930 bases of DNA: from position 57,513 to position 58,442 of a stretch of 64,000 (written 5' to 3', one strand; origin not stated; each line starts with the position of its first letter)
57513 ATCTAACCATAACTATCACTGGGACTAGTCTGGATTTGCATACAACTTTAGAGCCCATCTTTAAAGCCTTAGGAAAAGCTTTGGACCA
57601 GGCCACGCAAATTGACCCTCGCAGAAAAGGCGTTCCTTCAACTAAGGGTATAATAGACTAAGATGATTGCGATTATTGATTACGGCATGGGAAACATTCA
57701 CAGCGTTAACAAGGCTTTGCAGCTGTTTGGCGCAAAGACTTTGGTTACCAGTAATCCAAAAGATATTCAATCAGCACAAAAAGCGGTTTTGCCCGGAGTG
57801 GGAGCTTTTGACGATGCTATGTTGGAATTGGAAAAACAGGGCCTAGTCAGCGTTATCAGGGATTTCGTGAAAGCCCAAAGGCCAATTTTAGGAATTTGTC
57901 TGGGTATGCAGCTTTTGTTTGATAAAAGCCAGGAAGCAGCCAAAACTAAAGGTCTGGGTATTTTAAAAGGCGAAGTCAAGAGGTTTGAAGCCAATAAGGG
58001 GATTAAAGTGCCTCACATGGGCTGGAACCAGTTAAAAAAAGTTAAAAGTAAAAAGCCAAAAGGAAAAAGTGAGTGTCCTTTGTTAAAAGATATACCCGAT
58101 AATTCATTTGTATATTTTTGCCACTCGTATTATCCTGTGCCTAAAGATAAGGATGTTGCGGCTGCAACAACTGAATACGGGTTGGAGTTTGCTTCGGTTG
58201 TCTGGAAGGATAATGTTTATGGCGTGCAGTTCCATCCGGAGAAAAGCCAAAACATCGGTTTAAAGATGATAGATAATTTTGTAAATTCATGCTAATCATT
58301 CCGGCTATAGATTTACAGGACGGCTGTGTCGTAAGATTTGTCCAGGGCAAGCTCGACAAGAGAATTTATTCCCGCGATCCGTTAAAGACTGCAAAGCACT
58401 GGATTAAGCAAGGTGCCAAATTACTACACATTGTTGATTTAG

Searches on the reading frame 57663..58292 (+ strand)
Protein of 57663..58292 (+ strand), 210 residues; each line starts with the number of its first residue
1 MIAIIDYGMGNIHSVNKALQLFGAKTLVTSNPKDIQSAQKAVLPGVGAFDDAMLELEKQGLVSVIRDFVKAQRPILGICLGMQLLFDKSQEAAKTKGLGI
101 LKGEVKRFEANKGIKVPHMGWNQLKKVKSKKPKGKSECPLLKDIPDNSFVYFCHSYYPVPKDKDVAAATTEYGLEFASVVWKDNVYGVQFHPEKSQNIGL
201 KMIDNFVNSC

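Call 15: search_solved_structures(query=window:57663-58292:+, show_alignments=3)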
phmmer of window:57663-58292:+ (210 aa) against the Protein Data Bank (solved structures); distinct sequences matched with E-value up to 0.001: 17.
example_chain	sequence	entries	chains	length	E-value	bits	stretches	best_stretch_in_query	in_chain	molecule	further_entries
4gud_A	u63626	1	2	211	1.1e-34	123.4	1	2-207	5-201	Imidazole glycerol phosphate synthase subunit HisH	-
1ka9_H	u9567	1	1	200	1.6e-32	116.3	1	4-202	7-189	imidazole glycerol phosphate synthase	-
1gpw_B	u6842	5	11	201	4e-31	111.8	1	2-207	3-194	AMIDOTRANSFERASE HISH | IMIDAZOLE GLYCEROL PHOSPHATE SYNTHASE SUBUNIT HISH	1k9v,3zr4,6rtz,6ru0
1kxj_A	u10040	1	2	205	4.4e-31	111.6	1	2-207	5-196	Amidotransferase hisH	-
7ac8_B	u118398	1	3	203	7.8e-30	107.5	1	2-207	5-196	Imidazole glycerol phosphate synthase subunit HisH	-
6ymu_B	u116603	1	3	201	1e-29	107.2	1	2-207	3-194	Imidazole glycerol phosphate synthase subunit HisH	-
2wjz_B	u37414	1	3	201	4.8e-29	105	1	2-207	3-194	IMIDAZOLE GLYCEROL PHOSPHATE SYNTHASE SUBUNIT HISH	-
1jvn_A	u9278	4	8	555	3.3e-26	95.7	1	2-208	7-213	BIFUNCTIONAL HISTIDINE BIOSYNTHESIS PROTEIN HISHF | Imidazole glycerol phosphate synthase hisHF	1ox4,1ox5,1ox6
7yc6_A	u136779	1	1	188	2.8e-07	33.9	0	1-85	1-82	GMP synthase [glutamine-hydrolyzing] subunit A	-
8gr1_A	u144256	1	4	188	1.5e-06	31.5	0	1-85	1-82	GMP synthase [glutamine-hydrolyzing] subunit A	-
1wl8_A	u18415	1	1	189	1.8e-06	31.3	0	1-86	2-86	GMP synthase [glutamine-hydrolyzing] subunit A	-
2lxn_A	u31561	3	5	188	1.8e-06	31.3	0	1-85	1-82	GMP synthase [glutamine-hydrolyzing] subunit A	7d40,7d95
7d97_A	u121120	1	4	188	1.8e-06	31.3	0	1-85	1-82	GMP synthase [glutamine-hydrolyzing] subunit A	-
7d96_A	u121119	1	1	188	1.9e-06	31.1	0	1-85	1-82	GMP synthase [glutamine-hydrolyzing] subunit A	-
2d7j_A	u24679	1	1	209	2.8e-06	30.6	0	1-86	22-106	GMP synthase [glutamine-hydrolyzing] subunit A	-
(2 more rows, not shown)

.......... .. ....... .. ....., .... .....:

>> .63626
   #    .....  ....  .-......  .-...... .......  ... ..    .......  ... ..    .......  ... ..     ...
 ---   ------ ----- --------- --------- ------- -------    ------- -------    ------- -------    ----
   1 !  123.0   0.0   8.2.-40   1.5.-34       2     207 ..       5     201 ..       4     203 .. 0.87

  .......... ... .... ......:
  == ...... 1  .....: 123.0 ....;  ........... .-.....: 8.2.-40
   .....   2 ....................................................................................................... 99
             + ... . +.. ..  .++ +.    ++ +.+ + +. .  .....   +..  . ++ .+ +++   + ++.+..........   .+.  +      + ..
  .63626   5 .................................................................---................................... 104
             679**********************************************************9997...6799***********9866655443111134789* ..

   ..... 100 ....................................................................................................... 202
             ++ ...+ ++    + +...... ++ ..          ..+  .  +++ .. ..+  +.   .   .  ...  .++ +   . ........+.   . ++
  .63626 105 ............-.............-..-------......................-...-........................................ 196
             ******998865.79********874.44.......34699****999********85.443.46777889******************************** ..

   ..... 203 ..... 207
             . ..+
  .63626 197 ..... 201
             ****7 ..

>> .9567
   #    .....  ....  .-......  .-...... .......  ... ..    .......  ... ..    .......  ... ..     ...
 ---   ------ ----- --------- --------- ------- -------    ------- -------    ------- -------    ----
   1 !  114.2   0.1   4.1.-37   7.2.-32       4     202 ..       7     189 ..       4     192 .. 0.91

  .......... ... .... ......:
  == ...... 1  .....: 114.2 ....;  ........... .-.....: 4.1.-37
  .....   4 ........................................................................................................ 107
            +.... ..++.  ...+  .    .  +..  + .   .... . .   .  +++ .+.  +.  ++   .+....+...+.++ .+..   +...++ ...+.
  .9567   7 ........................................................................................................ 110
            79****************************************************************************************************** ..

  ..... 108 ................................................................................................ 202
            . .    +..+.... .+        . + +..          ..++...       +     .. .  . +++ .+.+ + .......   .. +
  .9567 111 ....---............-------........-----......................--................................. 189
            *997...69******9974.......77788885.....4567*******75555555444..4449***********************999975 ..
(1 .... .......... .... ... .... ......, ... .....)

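Call 47: find_homologous_proteins(query=window:57663-58292:+)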
Query window:57663-58292:+ (210 aa): 8000 proteins with E <= 0.001 among 8000 candidates; the best 120 are listed.
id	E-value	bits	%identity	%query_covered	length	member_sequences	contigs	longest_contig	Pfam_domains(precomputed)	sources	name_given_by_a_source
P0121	8.3e-137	472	100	100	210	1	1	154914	PF07722.20,PF00117.35,PF07685.21,PF01174.26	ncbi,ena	-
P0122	4.4e-108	378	76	100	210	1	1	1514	PF07722.20,PF00117.35,PF07685.21,PF01174.26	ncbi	-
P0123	1.5e-106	373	74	100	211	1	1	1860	PF07722.20,PF00117.35,PF07685.21,PF01174.26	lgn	-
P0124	2.3e-105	369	77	100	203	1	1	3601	PF07722.20,PF00117.35,PF07685.21,PF01174.26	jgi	-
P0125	5.5e-104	364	76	100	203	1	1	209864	PF07722.20,PF00117.35,PF07685.21,PF01174.26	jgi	-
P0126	2.9e-103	362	74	100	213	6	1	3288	PF00117.35,PF07685.21,PF01174.26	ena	-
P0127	7.3e-103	361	75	100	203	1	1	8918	PF07722.20,PF00117.35,PF07685.21,PF01174.26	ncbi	-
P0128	1.8e-102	360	74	100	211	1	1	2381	PF00117.35,PF07685.21,PF01174.26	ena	-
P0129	8.9e-102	357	74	100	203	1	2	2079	PF00117.35,PF07685.21,PF01174.26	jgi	jgi:glutamine amidotransferase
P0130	1.7e-101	356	74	100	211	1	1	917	PF07722.20,PF00117.35,PF07685.21,PF01174.26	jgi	-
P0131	9.9e-101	354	73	100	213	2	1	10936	PF00117.35,PF07685.21,PF01174.26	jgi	-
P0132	3.5e-100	352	70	100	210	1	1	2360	PF07722.20,PF00117.35,PF07685.21,PF01174.26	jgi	-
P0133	3.6e-99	349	74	100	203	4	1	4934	PF00117.35,PF01174.26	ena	-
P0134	7.1e-99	348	73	99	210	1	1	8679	PF07722.20,PF00117.35,PF07685.21,PF01174.26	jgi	jgi:glutamine amidotransferase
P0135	9.2e-99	347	72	100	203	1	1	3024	PF00117.35,PF07685.21,PF01174.26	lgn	-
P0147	5.1e-96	338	71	100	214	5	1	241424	PF07722.20,PF00117.35,PF07685.21,PF01174.26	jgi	-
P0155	7.8e-95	335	69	100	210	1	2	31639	PF00117.35,PF07685.21,PF01174.26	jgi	jgi:glutamine amidotransferase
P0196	3.8e-91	323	69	99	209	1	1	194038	PF00117.35,PF07685.21,PF01174.26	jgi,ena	-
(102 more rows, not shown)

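Call 52: find_encoding_contigs(protein=P0131, flank=10000, max_places=1)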
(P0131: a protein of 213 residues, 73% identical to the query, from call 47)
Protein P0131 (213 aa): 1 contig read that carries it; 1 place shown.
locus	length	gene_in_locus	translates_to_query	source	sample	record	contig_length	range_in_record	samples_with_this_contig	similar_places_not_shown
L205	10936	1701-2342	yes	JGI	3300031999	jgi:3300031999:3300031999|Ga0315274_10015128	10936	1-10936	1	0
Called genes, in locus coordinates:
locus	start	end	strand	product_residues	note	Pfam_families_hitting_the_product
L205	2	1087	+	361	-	?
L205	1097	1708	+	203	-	PF00475:IGPD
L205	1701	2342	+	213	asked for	PF00117:GATase, PF07685:GATase_3, PF01174:SNO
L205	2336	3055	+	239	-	PF00977:His_biosynth, PF01207:Dus (faint)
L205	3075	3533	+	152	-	PF01471:PG_binding_1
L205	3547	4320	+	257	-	PF00977:His_biosynth, PF02581:TMP-TENI (faint), PF01207:Dus (faint), PF03060:NMO (faint)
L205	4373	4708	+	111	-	PF01502:PRA-CH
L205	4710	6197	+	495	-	PF04715:, PF00425:Chorismate_bind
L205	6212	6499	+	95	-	PF00886:Ribosomal_S16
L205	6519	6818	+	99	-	PF02699:YajC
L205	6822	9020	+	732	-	PF07549:Sec_GG (weak), PF21760:SecD_1st, PF22599:SecDF_P1_head, PF02355:SecD_SecF_C, PF03176:MMPL (weak), PF02355:SecD_SecF_C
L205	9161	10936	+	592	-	?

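Call 53: find_encoding_contigs(protein=P0196, flank=10000, max_places=1)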
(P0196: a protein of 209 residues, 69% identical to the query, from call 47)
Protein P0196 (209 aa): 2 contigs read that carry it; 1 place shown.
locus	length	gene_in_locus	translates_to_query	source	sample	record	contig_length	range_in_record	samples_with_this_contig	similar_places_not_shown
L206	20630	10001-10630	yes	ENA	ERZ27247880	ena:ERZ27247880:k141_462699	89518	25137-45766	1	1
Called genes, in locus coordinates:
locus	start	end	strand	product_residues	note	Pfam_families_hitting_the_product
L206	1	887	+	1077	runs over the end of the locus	PF02463:SMC_N, PF13304:AAA_21 (weak)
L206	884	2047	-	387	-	PF01590:GAF (faint), PF13492:GAF_3 (weak), PF00990:GGDEF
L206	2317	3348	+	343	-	PF00154:RecA_N, PF08423:Rad51, PF27531:MT3502_N (faint), PF21096:RecA_C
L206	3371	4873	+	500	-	PF00089:Trypsin, PF13365:Trypsin_2, PF00595:PDZ, PF13180:PDZ_2, PF17820:PDZ_6 (weak), PF00595:PDZ, PF13180:PDZ_2, PF17820:PDZ_6, +2 more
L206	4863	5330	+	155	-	PF21982:RecX_HTH1, PF02631:RecX_HTH2, PF21981:RecX_HTH3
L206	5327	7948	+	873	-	PF01411:tRNA-synt_2c, PF07973:tRNA_SAD, PF02272:DHHA1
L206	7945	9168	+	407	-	PF00815:Histidinol_dh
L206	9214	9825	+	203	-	PF00475:IGPD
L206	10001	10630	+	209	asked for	PF00117:GATase, PF07685:GATase_3 (weak), PF01174:SNO (weak)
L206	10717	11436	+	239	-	PF00977:His_biosynth, PF03060:NMO (faint), PF01207:Dus (faint)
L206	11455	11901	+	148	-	PF01471:PG_binding_1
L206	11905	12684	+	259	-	PF00977:His_biosynth, PF02581:TMP-TENI (faint), PF01207:Dus (faint), PF03060:NMO (faint)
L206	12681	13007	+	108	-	PF01502:PRA-CH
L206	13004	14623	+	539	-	PF04715:, PF00425:Chorismate_bind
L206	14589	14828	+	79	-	PF00886:Ribosomal_S16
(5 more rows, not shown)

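Call 54: find_encoding_contigs(protein=P0147, flank=10000, max_places=1)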
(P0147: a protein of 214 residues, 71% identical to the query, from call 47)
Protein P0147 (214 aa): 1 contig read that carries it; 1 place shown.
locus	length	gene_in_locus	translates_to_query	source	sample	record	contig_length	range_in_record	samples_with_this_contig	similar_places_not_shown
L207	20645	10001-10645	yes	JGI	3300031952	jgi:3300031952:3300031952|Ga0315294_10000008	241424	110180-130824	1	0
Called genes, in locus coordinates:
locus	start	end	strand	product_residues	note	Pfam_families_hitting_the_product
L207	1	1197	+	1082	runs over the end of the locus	PF02463:SMC_N, PF13304:AAA_21 (weak), PF13555:AAA_29 (faint), PF07926:TPR_MLP1_2 (weak), PF13304:AAA_21 (weak)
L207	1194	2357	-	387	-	PF01590:GAF, PF13492:GAF_3 (weak), PF00990:GGDEF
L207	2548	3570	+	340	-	PF00154:RecA_N, PF08423:Rad51, PF06745:ATPase (faint), PF27531:MT3502_N (weak), PF21096:RecA_C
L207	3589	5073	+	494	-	PF00089:Trypsin, PF13365:Trypsin_2, PF00595:PDZ, PF13180:PDZ_2, PF00595:PDZ (weak), PF13180:PDZ_2, PF17820:PDZ_6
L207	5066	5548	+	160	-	PF21982:RecX_HTH1, PF02631:RecX_HTH2, PF21981:RecX_HTH3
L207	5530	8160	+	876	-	PF01411:tRNA-synt_2c, PF07973:tRNA_SAD, PF02272:DHHA1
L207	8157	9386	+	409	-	PF00815:Histidinol_dh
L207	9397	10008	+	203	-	PF00475:IGPD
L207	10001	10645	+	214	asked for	PF00117:GATase, PF07685:GATase_3 (weak), PF01174:SNO (weak), PF07722:Peptidase_C26 (weak)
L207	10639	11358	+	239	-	PF00977:His_biosynth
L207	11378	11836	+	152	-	PF01471:PG_binding_1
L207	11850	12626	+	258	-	PF00977:His_biosynth, PF03060:NMO (faint)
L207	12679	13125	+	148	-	PF01502:PRA-CH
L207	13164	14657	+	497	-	PF04715:, PF00425:Chorismate_bind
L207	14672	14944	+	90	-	PF00886:Ribosomal_S16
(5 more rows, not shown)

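Call 55: find_encoding_contigs(protein=P0155, flank=10000, max_places=1)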
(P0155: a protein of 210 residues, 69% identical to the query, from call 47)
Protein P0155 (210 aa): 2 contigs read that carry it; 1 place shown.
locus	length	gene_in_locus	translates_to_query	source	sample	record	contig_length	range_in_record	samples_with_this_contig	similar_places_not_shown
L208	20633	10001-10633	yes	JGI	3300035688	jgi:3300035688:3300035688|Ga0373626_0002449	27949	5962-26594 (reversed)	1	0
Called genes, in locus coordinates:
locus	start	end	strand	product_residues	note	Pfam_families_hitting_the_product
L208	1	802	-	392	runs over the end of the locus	PF01590:GAF, PF13185:GAF_2 (faint), PF13492:GAF_3 (weak), PF00990:GGDEF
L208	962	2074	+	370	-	-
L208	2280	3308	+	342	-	PF00154:RecA_N, PF08423:Rad51, PF27531:MT3502_N (faint), PF21096:RecA_C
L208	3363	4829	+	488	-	PF00089:Trypsin, PF13365:Trypsin_2, PF00595:PDZ, PF12812:PDZ_1 (faint), PF13180:PDZ_2, PF17820:PDZ_6, PF00595:PDZ (weak), PF17820:PDZ_6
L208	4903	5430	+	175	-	PF21982:RecX_HTH1, PF02631:RecX_HTH2, PF21981:RecX_HTH3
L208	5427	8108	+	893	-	PF01411:tRNA-synt_2c, PF07973:tRNA_SAD, PF02272:DHHA1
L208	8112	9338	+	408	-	PF00815:Histidinol_dh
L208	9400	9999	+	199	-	PF00475:IGPD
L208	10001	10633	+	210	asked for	PF00117:GATase, PF07685:GATase_3 (weak), PF01174:SNO (weak)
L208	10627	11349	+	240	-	PF00977:His_biosynth, PF01207:Dus (faint)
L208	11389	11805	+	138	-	PF01471:PG_binding_1, PF08823:PG_binding_2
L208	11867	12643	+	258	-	PF00977:His_biosynth, PF01207:Dus (faint), PF03060:NMO (faint)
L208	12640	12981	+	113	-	PF01502:PRA-CH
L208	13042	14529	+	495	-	PF04715:, PF00425:Chorismate_bind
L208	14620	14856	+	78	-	PF00886:Ribosomal_S16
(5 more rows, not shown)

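Call 56: find_encoding_contigs(protein=P0124, flank=10000, max_places=1)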
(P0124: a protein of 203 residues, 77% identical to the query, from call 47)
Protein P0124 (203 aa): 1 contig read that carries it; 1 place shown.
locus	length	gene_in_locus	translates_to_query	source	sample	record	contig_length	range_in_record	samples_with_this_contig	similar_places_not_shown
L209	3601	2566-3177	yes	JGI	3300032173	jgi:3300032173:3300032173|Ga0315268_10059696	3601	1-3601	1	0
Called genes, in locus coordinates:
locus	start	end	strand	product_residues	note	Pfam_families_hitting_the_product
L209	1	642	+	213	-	?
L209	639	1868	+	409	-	PF00815:Histidinol_dh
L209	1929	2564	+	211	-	PF00475:IGPD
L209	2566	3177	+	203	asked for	PF00117:GATase, PF07685:GATase_3, PF01174:SNO (faint), PF07722:Peptidase_C26 (faint)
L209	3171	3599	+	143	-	?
